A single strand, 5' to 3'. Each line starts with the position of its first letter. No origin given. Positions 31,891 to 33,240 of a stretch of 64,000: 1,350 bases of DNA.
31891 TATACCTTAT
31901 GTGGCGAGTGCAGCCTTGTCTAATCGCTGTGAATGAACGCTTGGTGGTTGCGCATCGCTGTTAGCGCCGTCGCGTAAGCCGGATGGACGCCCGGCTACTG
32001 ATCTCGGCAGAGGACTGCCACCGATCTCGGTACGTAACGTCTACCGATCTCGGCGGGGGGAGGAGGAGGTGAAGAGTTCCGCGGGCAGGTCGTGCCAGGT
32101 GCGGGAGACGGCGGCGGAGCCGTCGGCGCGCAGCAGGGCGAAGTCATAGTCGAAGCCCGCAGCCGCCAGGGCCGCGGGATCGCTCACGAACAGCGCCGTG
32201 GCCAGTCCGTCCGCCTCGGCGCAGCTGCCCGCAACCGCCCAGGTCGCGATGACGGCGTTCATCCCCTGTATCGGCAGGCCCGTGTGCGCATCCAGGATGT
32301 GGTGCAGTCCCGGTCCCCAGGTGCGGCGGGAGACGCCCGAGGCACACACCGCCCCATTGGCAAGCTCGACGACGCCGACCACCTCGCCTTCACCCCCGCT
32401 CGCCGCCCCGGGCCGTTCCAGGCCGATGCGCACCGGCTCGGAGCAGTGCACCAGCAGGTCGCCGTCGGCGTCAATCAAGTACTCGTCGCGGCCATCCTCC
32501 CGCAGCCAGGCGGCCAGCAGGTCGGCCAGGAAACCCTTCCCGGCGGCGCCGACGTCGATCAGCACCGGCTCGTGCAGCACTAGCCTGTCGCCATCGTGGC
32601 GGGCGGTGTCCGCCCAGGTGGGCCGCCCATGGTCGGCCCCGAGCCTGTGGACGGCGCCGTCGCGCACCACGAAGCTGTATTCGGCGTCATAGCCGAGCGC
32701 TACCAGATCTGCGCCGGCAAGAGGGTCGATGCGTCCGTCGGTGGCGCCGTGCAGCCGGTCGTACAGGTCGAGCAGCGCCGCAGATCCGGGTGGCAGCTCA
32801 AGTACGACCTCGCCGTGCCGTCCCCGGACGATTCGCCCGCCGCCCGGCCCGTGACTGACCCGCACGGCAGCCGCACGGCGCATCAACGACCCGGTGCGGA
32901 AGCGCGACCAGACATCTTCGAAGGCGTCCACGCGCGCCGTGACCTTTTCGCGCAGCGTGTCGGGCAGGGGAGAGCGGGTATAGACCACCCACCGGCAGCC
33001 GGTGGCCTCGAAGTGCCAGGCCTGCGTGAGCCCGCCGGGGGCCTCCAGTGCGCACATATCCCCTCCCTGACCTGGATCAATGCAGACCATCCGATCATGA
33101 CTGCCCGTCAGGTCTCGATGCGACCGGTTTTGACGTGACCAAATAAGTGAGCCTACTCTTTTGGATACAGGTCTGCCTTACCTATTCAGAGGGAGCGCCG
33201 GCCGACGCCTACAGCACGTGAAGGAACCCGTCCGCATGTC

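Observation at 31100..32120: A roughly 110-bp fossil of a second apbE 3' end, plus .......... direct repeats, at the GntR/DM13 junction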

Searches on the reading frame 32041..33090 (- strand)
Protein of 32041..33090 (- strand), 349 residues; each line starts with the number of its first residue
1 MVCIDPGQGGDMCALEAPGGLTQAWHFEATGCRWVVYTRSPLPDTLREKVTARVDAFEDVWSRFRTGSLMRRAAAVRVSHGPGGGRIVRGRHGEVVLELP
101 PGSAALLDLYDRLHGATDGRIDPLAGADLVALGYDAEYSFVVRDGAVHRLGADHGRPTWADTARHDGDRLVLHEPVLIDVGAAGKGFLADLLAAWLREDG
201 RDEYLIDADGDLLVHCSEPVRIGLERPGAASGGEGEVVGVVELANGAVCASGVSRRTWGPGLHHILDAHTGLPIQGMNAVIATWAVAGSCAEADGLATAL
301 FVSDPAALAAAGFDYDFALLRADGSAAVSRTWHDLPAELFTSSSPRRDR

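Call 7: search_protein_families(library=pfam, proteins=[window:32041-33090:-], max_evalue=0.001)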
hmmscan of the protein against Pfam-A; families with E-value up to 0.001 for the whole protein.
window:32041-33090:- (349 aa): 1 family
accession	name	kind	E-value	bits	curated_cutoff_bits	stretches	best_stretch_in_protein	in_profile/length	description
PF02424.20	ApbE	-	1.9e-31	110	25.6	1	35-307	8-250/266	ApbE family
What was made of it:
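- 32041..33057 (-): apbE (FAD:protein FMN transferase), 338 aa as annotated. It is the first gene of the Ftr-type iron-uptake locus (FTR1, P19, FtrD). Pfam PF02424 (call 7).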

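Call 12: find_encoding_contigs(protein=window:32041-33090:-, flank=6000, max_places=10)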
Protein window:32041-33090:- (349 aa): no gene with exactly this product is on record in the collection.

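Call 13: find_related_loci(query=window:32041-33090:-, collection=genome_contigs, flank=6000)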
Query window:32041-33090:- (349 aa) in genome_contigs; peptide patterns used: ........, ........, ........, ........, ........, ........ (x = any residue, [..] = any of these).
124 stretches matched a pattern; 28 encode a relative of the query (tblastn E <= 1e-3); 28 distinct loci.
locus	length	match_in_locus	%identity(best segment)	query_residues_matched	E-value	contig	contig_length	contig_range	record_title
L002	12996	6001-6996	73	8-349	1e-146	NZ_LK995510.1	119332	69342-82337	Actinomyces succiniciruminis strain AM4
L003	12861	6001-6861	42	45-342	6e-55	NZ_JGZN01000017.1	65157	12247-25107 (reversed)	Bifidobacterium saguini DSM 23967 Contig17, whole genome shotgun sequence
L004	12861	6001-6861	42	45-342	6e-55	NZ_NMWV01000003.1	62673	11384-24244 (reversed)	Bifidobacterium imperatoris strain Tam1G Contig_3, whole genome shotgun sequence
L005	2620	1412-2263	34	21-340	8e-54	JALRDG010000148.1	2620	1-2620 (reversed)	MAG: Candidatus Saccharimonadia bacterium isolate JJ.33 JJ_1031712, whole genome shotgun sequence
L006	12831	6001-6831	40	21-329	2e-53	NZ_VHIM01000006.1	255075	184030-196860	Arthrobacter agilis strain DSM 20550 NODE_6_length_255075_cov_30.302042, whole genome shotgun sequence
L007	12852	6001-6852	34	21-340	2e-52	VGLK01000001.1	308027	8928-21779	MAG: Candidatus Saccharibacteria bacterium isolate K_DeepCast_1200m_m2_081 K_DeepCast_1200m_m2_081_Ga0194110_10000008, w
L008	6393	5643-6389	37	21-301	2e-51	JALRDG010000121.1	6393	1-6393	MAG: Candidatus Saccharimonadia bacterium isolate JJ.33 JJ_1387661, whole genome shotgun sequence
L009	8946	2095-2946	34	21-340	3e-49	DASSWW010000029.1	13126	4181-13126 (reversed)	MAG TPA_asm: Candidatus Saccharimonadales bacterium isolate SMAG_U633 k141_37786, whole genome shotgun sequence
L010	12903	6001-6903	39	7-340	4e-49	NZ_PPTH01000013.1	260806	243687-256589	Arthrobacter ruber strain MDB1-42 scaffold4, whole genome shotgun sequence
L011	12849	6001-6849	36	15-328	3e-48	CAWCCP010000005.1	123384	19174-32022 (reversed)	MAG: uncultured bacterium isolate MFD04434.bin.2.42 genome assembly, contig: contig_48788, whole genome shotgun sequence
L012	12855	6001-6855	38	25-345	2e-48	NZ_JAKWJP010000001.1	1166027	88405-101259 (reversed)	Microbacterium sp. SS28 Scaffold1, whole genome shotgun sequence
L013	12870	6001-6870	34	23-345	2e-47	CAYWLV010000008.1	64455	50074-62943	MAG TPA_asm: uncultured Gammaproteobacteria bacterium isolate SRP278252_co2_47 genome assembly, contig: NODE_711_length_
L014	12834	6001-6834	34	24-330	9e-45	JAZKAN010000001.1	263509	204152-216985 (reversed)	MAG: Patescibacteria group bacterium isolate ADI_H3L2_1_122_18_3-bin027_1 ADIH3L21_B027_1_000000000001, whole genome sho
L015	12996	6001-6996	73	8-349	5e-147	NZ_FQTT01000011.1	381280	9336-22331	Actinomyces glycerinitolerans isolate G10_assembly1, whole genome shotgun sequence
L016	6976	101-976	29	21-340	2e-42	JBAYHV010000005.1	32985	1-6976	MAG: Candidatus Paceibacterota bacterium isolate SO_2016_GW1_158 scaffold02426_OW334_2016, whole genome shotgun sequence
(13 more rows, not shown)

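Call 27: find_homologous_proteins(query=window:32041-33090:-, max_evalue=1e-40)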
Query window:32041-33090:- (349 aa): 927 proteins with E <= 1e-40 among 8000 candidates; the best 120 are listed.
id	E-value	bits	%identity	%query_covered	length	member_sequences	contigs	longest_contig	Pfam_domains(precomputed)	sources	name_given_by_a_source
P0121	6.4e-223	758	100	97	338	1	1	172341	PF02424.21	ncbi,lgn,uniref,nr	ncbi:FAD:protein FMN transferase [Actinomyces sp.]|uniref:FAD:protein FMN transferase n=1 Tax=Actino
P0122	1.5e-162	559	78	97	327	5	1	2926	PF02424.21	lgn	-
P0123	2.5e-152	525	74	97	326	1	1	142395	PF02424.21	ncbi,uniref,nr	ncbi:FAD:protein FMN transferase [Actinomyces ruminis]|uniref:FAD:protein FMN transferase n=1 Tax=Ac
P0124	3.1e-149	515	73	97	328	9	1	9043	PF02424.21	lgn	-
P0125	1.2e-143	497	71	96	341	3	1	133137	PF02424.21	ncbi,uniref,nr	ncbi:FAD:protein FMN transferase [Actinomyces sp. 594]|uniref:FAD:protein FMN transferase n=1 Tax=Ac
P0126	3.1e-143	495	69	97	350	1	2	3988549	PF02424.21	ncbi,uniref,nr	ncbi:FAD:protein FMN transferase [Actinomyces qiguomingii]|uniref:FAD:protein FMN transferase n=1 Ta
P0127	4.0e-119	416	64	95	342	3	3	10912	PF02424.21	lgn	-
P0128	8.8e-118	412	62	97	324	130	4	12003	PF02424.21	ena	-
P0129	1.2e-117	411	64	93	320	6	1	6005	PF02424.21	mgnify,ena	mgnify:CR=1 FL=1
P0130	9.5e-116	405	63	92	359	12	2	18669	PF02424.21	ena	-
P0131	4.7e-114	399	63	92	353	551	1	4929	PF02424.21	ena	-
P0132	2.2e-113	397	62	94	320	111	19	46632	PF02424.21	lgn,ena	-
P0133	2.6e-113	397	62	94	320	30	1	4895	PF02424.21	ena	-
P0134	1.5e-112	395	63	92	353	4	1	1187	PF02424.21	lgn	-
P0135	2.7e-112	394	62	94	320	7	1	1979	PF02424.21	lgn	-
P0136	3.6e-112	393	62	93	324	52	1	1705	PF02424.21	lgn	-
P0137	2.3e-110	387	62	92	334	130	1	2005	PF02424.21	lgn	-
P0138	1.9e-109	384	61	91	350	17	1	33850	PF02424.21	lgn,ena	-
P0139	2.5e-109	384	61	91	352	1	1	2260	PF02424.21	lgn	-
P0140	1.6e-108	381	60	91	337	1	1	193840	PF02424.21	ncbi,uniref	ncbi:FAD:protein FMN transferase [Actinomyces sp. W5033]|uniref:FAD:protein FMN transferase n=1 Tax=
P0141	7.5e-104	366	58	93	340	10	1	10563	PF02424.21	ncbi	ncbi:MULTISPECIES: FAD:protein FMN transferase, partial [unclassified Actinomyces]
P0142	1.2e-103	365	57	95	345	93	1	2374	PF02424.21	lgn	-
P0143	1.2e-103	365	58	92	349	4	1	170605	PF02424.21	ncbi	-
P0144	4.9e-103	363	61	92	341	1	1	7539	PF02424.21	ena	-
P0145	4.5e-102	360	57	96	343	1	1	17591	PF02424.21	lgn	-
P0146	1.1e-101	359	58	95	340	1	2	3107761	PF02424.21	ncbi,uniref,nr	ncbi:FAD:protein FMN transferase [Actinomyces wuliandei]|uniref:FAD:protein FMN transferase n=1 Tax=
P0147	6.1e-101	356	58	94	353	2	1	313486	PF02424.21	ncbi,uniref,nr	ncbi:FAD:protein FMN transferase [Actinomyces sp. 2119]|uniref:FAD:protein FMN transferase n=1 Tax=A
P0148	6.4e-101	356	54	96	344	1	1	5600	PF02424.21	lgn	-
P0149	1.7e-99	351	58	92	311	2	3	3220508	PF02424.21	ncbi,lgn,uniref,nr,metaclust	ncbi:FAD:protein FMN transferase [Actinomyces slackii]|uniref:FAD:protein FMN transferase n=1 Tax=Ac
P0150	2.1e-94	335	56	92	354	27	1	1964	PF02424.21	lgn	-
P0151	1.2e-93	332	55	92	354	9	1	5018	PF02424.21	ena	-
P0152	1.4e-93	332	55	92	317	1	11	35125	PF02424.21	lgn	-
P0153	3.8e-92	327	52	95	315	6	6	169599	PF02424.21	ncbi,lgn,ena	-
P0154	2.3e-91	325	55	94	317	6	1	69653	PF02424.21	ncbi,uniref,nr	ncbi:FAD:protein FMN transferase [Actinomyces sp. zg328]|uniref:FAD:protein FMN transferase n=1 Tax=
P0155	3.8e-91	324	55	92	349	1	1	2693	PF02424.21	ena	-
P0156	6.1e-91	323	53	91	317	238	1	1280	PF02424.21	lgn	-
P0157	1.1e-90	323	51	92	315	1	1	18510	PF02424.21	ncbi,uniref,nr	ncbi:FAD:protein FMN transferase [Actinomyces sp. ZJ308]|uniref:FAD:protein FMN transferase n=1 Tax=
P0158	1.8e-89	319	55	90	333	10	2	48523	PF02424.21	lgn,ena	-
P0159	2.5e-86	308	50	92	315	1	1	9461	PF02424.21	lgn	-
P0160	3.5e-86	308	53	92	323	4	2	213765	PF02424.21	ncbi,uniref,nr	ncbi:FAD:protein FMN transferase [Actinomyces gaoshouyii]|uniref:FAD:protein FMN transferase n=1 Tax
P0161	3.3e-83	298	53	91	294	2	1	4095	PF02424.21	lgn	-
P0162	2.4e-81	292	51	91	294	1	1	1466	PF02424.21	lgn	-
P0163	6.0e-81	291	69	59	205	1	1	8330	PF02424.21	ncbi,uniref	ncbi:FAD:protein FMN transferase, partial [Actinomyces sp. MRS3W]|uniref:FAD:protein FMN transferase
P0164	4.1e-79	284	52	91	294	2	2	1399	PF02424.21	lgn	-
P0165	5.1e-77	278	51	91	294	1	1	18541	PF02424.21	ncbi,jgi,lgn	-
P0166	3.3e-74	268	50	91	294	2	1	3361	PF02424.21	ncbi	-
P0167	9.1e-74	267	50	91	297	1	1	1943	PF02424.21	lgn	-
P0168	1.1e-65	240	46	91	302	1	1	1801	PF02424.21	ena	-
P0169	2.4e-65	239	45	93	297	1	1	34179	PF02424.21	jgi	jgi:thiamine biosynthesis lipoprotein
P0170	3.1e-65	239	44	91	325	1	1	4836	PF02424.21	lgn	-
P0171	7.9e-65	237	45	91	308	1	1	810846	PF02424.21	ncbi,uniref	ncbi:FAD:protein FMN transferase [Streptomyces sp. NPDC091040]|uniref:FAD:protein FMN transferase n=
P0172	8.6e-65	237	46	90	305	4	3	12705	PF02424.21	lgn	-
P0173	5.2e-64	235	43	94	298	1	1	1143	PF02424.21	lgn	-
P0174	5.4e-64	235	44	90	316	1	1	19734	PF02424.21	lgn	-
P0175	6.5e-64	234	46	91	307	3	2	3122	PF02424.21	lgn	-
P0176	9.6e-64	234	46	91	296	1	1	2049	PF02424.21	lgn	-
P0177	2.6e-63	232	46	90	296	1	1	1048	PF02424.21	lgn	-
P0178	6.2e-63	231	43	91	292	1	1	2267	PF02424.21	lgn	-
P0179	7.3e-63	231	45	91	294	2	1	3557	PF02424.21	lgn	-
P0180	8.4e-63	231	44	92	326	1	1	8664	PF02424.21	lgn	-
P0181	8.4e-63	231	45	91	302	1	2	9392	PF02424.21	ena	-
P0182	8.6e-63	231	46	85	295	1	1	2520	PF02424.21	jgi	jgi:FAD:protein FMN transferase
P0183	9.4e-63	231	48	81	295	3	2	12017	PF02424.21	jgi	jgi:FAD:protein FMN transferase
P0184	1.2e-62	230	47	87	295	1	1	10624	PF02424.21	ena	-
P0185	1.4e-62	230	48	86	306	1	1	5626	PF02424.21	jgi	jgi:thiamine biosynthesis lipoprotein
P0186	1.4e-62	230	43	91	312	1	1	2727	PF02424.21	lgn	-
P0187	1.6e-62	230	45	91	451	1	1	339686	PF02424.21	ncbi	-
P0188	1.8e-62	230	46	85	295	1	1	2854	PF02424.21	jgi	jgi:thiamine biosynthesis lipoprotein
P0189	1.9e-62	230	44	93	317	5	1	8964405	PF02424.21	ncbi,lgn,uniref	ncbi:FAD:protein FMN transferase [Streptomyces sp. NBC_00009]|uniref:FAD:protein FMN transferase n=1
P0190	2.0e-62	230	42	95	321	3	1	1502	PF02424.21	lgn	-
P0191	2.3e-62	229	45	91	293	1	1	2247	PF02424.21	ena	-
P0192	2.5e-62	229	44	93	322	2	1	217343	PF02424.21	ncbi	ncbi:FAD:protein FMN transferase [Streptomyces sp. RM1]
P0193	3.3e-62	229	43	94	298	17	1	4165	PF02424.21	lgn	-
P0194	3.3e-62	229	47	90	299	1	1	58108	PF02424.21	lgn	-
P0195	5.3e-62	228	43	90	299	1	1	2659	PF02424.21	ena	-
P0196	7.4e-62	228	45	90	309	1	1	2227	PF02424.21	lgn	-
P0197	7.9e-62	228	43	95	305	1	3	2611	PF02424.21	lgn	-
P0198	8.2e-62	228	44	93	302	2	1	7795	PF02424.21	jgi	jgi:thiamine biosynthesis lipoprotein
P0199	1.3e-61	227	44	98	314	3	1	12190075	PF02424.21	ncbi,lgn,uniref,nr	ncbi:FAD:protein FMN transferase [Streptomyces phaeochromogenes]|uniref:FAD:protein FMN transferase 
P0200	1.4e-61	227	44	93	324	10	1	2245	PF02424.21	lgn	-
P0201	1.7e-61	227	44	93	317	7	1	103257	PF02424.21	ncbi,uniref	ncbi:FAD:protein FMN transferase [Streptomyces sp. NPDC056721]|uniref:FAD:protein FMN transferase n=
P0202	1.7e-61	227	46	82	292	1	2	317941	PF02424.21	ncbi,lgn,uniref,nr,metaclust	ncbi:FAD:protein FMN transferase [Amycolatopsis rubida]|uniref:FAD:protein FMN transferase n=1 Tax=A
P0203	2.2e-61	226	45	90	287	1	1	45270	PF02424.21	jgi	jgi:FAD:protein FMN transferase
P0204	3.2e-61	226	44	91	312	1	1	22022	PF02424.21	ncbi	-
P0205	3.6e-61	225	43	90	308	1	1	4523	PF02424.21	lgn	-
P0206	4.6e-61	225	45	85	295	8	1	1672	PF02424.21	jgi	jgi:FAD:protein FMN transferase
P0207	5.5e-61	225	46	85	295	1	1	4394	PF02424.21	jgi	jgi:thiamine biosynthesis lipoprotein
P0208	5.6e-61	225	45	90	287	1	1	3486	PF02424.21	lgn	-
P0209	1.2e-60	224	43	92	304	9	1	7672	PF02424.21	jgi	-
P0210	1.2e-60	224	43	91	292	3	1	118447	PF02424.21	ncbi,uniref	ncbi:FAD:protein FMN transferase [Rhodococcoides fascians]|uniref:FAD:protein FMN transferase n=1 Ta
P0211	1.7e-60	223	43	91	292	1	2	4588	PF02424.21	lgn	-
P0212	1.9e-60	223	43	91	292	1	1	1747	PF02424.21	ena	-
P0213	1.9e-60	223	44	91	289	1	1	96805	PF02424.21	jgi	jgi:thiamine biosynthesis lipoprotein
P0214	2.1e-60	223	44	91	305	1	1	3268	PF02424.21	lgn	-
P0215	2.7e-60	223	43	91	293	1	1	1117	PF02424.21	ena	-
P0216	2.9e-60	222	42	94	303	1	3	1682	PF02424.21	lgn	-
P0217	2.9e-60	222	43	90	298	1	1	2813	PF02424.21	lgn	-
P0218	2.9e-60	222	45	88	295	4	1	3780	PF02424.21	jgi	jgi:thiamine biosynthesis lipoprotein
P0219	3.0e-60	222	43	93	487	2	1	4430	PF02424.21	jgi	jgi:FAD:protein FMN transferase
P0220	5.2e-60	222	47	88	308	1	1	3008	PF02424.21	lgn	-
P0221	5.7e-60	222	44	91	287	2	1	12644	PF02424.21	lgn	-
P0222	6.2e-60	221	43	93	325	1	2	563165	PF02424.21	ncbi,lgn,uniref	ncbi:FAD:protein FMN transferase [Streptomyces anulatus]|uniref:FAD:protein FMN transferase n=1 Tax=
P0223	1.4e-59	220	43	91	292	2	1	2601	PF02424.21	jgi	jgi:thiamine biosynthesis lipoprotein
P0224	1.8e-59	220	43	91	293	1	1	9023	PF02424.21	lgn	-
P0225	1.8e-59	220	44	88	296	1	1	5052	PF02424.21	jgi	jgi:thiamine biosynthesis lipoprotein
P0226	2.0e-59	220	43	91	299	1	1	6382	PF02424.21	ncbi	ncbi:MAG: FAD:protein FMN transferase [Dermatophilaceae bacterium]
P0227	2.5e-59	219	44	91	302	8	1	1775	PF02424.21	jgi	jgi:thiamine biosynthesis lipoprotein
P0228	3.0e-59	219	43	95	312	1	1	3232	PF02424.21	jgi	jgi:thiamine biosynthesis lipoprotein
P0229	3.3e-59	219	44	91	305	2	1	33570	PF02424.21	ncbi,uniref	ncbi:FAD:protein FMN transferase [Parafrankia sp. FMc2]|uniref:FAD:protein FMN transferase n=1 Tax=P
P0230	3.6e-59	219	43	91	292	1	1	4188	PF02424.21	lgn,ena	-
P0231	3.9e-59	219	45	91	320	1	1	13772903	PF02424.21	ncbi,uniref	ncbi:FAD:protein FMN transferase [Nonomuraea sp. CA-143628]|uniref:FAD:protein FMN transferase n=1 T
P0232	4.4e-59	219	43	93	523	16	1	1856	PF02424.21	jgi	jgi:FAD:protein FMN transferase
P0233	4.7e-59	218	42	96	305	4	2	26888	PF02424.21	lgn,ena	-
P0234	5.3e-59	218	43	92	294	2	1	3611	PF02424.21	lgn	-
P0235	5.5e-59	218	42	91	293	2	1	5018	PF02424.21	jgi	jgi:FAD:protein FMN transferase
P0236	5.9e-59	218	42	97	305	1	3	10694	PF02424.21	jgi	jgi:thiamine biosynthesis lipoprotein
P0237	5.9e-59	218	43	92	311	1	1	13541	PF02424.21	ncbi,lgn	-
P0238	6.3e-59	218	44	92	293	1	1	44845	PF02424.21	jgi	jgi:thiamine biosynthesis lipoprotein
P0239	7.2e-59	218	47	91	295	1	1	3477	PF02424.21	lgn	-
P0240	8.5e-59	218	43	92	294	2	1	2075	PF02424.21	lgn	-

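Call 29: find_encoding_contigs(protein=P0123, flank=6000, max_places=2)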
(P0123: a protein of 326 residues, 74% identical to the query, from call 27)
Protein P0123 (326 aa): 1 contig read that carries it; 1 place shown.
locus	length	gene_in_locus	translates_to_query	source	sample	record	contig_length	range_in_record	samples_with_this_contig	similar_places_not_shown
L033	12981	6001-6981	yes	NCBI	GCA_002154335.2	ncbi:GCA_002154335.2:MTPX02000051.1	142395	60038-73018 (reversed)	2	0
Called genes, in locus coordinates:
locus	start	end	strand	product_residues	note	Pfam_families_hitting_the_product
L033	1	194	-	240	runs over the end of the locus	PF02687:FtsX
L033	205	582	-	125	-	-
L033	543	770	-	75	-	-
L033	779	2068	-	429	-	PF12704:MacB_PCD, PF02687:FtsX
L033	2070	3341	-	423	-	PF10080:FtrD-like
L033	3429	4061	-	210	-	PF10634:Iron_transport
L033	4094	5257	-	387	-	PF03239:FTR1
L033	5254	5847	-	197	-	-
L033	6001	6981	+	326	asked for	PF02424:ApbE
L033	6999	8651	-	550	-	PF00919:UPF0004, PF04055:Radical_SAM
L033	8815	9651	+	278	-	PF00005:ABC_tran, PF02463:SMC_N, PF09818:ABC_ATPase (faint), PF13304:AAA_21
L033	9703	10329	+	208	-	PF00497:SBP_bac_3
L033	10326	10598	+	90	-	-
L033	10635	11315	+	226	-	PF00528:BPD_transp_1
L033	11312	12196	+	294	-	PF00528:BPD_transp_1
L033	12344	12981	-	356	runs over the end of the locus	PF07992:Pyr_redox_2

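Call 30: find_encoding_contigs(protein=P0122, flank=6000, max_places=2)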
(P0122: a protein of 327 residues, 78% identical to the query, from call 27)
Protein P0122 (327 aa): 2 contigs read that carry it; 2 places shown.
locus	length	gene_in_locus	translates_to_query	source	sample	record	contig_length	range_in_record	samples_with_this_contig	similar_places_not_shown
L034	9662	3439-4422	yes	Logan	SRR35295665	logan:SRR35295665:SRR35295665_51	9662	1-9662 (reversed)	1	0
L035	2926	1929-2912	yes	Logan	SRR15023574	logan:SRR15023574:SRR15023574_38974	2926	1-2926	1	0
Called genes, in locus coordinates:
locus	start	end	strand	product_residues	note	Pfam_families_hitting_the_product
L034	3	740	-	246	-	?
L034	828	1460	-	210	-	PF10634:Iron_transport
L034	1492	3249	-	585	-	PF03239:FTR1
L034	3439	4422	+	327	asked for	PF02424:ApbE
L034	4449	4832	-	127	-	PF00392:GntR, PF13730:HTH_36 (weak)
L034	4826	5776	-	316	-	-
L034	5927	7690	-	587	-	PF00919:UPF0004, PF04055:Radical_SAM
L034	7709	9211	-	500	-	PF01266:DAO (faint), PF07992:Pyr_redox_2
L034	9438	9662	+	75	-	?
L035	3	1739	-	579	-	?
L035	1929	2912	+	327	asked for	PF02424:ApbE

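Call 31: find_encoding_contigs(protein=P0125, flank=6000, max_places=2)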
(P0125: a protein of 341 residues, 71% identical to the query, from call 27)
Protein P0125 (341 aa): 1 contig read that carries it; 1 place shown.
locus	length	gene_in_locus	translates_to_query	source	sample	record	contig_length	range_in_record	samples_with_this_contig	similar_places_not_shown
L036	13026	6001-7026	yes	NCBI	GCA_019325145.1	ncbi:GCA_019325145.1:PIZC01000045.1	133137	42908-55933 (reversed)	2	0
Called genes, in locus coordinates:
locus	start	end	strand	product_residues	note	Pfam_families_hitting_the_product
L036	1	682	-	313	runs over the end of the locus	-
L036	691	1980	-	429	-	PF12704:MacB_PCD, PF02687:FtsX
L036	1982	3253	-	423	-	PF10080:FtrD-like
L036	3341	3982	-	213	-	PF10634:Iron_transport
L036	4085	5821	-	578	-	PF03239:FTR1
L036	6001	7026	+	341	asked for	PF02424:ApbE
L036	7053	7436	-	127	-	PF00392:GntR, PF13730:HTH_36 (weak)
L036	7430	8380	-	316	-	-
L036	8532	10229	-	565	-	PF00919:UPF0004, PF04055:Radical_SAM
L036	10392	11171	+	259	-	PF13191:AAA_16 (faint), PF02463:SMC_N, PF09818:ABC_ATPase (faint), PF00005:ABC_tran, PF13401:AAA_22 (weak), PF13304:AAA_21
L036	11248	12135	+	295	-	PF00497:SBP_bac_3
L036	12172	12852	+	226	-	PF00528:BPD_transp_1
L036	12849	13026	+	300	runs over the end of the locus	PF00528:BPD_transp_1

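Call 32: find_encoding_contigs(protein=P0126, flank=6000, max_places=2)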
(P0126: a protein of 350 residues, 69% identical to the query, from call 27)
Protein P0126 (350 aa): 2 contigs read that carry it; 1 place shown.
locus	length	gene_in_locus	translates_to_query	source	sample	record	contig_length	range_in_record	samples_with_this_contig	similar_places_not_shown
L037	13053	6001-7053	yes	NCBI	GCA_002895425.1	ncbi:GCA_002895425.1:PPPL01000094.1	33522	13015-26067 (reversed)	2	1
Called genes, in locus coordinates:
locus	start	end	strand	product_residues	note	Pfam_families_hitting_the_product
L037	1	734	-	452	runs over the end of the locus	PF02687:FtsX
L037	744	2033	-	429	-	PF12704:MacB_PCD, PF02687:FtsX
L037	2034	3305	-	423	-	PF10080:FtrD-like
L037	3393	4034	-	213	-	PF10634:Iron_transport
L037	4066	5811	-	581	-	PF03239:FTR1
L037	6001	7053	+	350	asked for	PF02424:ApbE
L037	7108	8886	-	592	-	PF00919:UPF0004, PF04055:Radical_SAM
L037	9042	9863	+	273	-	PF00005:ABC_tran, PF02463:SMC_N, PF09818:ABC_ATPase (faint), PF13191:AAA_16 (faint), PF13401:AAA_22 (faint), PF13304:AAA_21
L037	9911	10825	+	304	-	PF00497:SBP_bac_3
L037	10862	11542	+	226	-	PF00528:BPD_transp_1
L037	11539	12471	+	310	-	PF00528:BPD_transp_1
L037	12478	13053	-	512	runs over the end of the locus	PF07992:Pyr_redox_2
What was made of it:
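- On Integrative element att sites: The neighbouring genes are syntenic housekeeping genes (calls 7, 29-32).
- There is no integrase, excisionase or other element gene in the 791 bp, and the flanking genes are syntenic with relatives (calls 7, 29-32).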

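Call 54: search_protein_families(library=pfam, proteins=[L015:6974-7576:-, L015:7083-7472:-, L015:7176-7520:+, L015:7517-7885:+], max_evalue=0.01)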
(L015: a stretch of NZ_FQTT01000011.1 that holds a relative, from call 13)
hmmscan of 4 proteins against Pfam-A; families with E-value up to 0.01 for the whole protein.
L015:6974-7576:- (200 aa): 0 families

L015:7083-7472:- (129 aa): 0 families

L015:7176-7520:+ (114 aa): 0 families

L015:7517-7885:+ (122 aa): 0 families

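Call 56: find_encoding_contigs(protein=P0127, flank=4000, max_places=2)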
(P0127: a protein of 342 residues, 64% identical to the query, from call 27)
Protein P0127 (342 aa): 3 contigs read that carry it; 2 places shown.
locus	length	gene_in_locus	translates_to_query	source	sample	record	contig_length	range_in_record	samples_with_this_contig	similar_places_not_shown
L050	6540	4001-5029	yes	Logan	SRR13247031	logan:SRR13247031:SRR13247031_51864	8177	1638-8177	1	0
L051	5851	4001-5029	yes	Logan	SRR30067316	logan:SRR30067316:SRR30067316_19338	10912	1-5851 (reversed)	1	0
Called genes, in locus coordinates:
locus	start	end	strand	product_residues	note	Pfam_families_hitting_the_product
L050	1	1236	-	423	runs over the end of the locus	PF10080:FtrD-like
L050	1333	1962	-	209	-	PF10634:Iron_transport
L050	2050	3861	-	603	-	PF03239:FTR1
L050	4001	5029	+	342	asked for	PF02424:ApbE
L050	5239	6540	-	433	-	?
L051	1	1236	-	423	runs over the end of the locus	PF10080:FtrD-like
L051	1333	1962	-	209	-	PF10634:Iron_transport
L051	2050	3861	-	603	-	PF03239:FTR1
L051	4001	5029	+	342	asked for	PF02424:ApbE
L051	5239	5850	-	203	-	?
